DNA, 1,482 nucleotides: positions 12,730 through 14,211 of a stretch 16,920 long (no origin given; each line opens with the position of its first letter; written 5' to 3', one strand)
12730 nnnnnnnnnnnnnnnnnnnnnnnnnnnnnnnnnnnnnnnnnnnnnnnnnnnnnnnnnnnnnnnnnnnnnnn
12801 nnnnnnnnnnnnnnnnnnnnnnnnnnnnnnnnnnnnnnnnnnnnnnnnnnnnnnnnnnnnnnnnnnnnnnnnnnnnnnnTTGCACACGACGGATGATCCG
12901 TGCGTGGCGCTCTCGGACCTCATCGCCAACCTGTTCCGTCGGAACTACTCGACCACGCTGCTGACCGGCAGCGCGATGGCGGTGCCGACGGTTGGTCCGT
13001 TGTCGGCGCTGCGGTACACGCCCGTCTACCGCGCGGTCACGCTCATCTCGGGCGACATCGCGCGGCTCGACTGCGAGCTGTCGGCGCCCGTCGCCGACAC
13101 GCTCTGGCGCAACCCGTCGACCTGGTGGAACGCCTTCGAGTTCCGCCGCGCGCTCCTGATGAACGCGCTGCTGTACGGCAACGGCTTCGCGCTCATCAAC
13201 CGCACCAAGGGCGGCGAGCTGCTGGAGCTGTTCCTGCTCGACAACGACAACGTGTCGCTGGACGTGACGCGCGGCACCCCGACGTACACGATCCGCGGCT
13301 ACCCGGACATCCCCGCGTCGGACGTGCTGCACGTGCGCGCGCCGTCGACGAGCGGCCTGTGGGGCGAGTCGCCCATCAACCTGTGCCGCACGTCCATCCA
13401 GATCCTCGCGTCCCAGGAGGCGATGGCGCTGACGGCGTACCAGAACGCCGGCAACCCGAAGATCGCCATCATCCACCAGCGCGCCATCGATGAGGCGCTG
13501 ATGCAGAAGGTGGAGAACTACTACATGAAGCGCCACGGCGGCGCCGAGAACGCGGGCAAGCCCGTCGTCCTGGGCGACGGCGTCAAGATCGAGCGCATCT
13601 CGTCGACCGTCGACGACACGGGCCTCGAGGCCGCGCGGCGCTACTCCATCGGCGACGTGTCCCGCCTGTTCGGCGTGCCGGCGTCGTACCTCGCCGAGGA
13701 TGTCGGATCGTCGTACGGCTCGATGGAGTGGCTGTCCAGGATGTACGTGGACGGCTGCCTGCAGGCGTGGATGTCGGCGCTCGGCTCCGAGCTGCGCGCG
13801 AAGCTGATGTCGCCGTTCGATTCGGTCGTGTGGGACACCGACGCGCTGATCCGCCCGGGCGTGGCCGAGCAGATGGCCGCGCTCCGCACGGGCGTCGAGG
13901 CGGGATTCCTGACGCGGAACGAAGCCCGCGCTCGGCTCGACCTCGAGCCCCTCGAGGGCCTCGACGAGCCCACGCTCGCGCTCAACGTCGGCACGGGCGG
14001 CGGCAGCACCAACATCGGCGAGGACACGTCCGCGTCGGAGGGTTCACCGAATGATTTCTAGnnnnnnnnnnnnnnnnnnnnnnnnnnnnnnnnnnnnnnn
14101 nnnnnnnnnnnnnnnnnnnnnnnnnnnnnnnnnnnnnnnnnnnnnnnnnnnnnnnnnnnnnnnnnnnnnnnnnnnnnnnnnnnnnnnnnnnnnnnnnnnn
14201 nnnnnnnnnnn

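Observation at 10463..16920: Miniature HK97/GTA-style virion module in an autonomous genome under 17 kb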

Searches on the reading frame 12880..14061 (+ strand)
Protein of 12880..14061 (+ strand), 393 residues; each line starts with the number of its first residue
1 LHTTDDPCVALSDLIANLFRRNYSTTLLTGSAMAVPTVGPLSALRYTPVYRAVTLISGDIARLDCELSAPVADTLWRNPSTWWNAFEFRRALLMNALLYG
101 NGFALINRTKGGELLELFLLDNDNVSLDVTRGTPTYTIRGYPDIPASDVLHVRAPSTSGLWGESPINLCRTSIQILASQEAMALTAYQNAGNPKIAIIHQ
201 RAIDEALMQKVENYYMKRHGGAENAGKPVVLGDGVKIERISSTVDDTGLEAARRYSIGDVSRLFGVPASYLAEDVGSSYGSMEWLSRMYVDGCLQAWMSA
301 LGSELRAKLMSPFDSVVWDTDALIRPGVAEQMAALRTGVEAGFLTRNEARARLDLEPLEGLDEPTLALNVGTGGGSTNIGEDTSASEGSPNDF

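Call 8: search_protein_families(library=pfam, max_evalue=0.01, proteins=[window:12880-14061:+])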
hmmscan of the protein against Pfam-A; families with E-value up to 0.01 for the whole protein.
window:12880-14061:+ (393 aa): 1 family
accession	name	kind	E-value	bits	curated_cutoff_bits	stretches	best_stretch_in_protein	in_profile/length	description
PF04860.17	Phage_portal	-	1.9e-60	205.2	39.1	1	49-354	3-321/321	Phage portal protein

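Call 17: find_related_loci(query=window:12880-14061:+, collection=genome_contigs, flank=10000)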
Query window:12880-14061:+ (393 aa) in genome_contigs; peptide patterns used: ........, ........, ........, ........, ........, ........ (x = any residue, [..] = any of these).
137 stretches matched a pattern, but none encodes a relative of the query by tblastn (E <= 1e-3).

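Call 20: search_solved_structures(query=window:12880-14061:+, max_evalue=0.01)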
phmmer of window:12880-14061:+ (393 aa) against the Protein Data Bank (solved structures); distinct sequences matched with E-value up to 0.01: 5.
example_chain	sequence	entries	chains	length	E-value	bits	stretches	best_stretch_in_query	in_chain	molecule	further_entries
8cez_A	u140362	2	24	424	5.1e-24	88.3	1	62-362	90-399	Portal protein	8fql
9lbn_H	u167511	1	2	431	7.8e-14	54.7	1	68-388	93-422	portal protein gp1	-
6tba_1A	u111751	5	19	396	7.2e-10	41.7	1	38-358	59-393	Portal protein Rcc01684 | Phage portal protein, HK97 family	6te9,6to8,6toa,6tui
6te8_A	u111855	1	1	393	1.1e-09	41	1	38-357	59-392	Phage portal protein, HK97 family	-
30yt_A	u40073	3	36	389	1e-06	31.3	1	41-309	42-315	portal protein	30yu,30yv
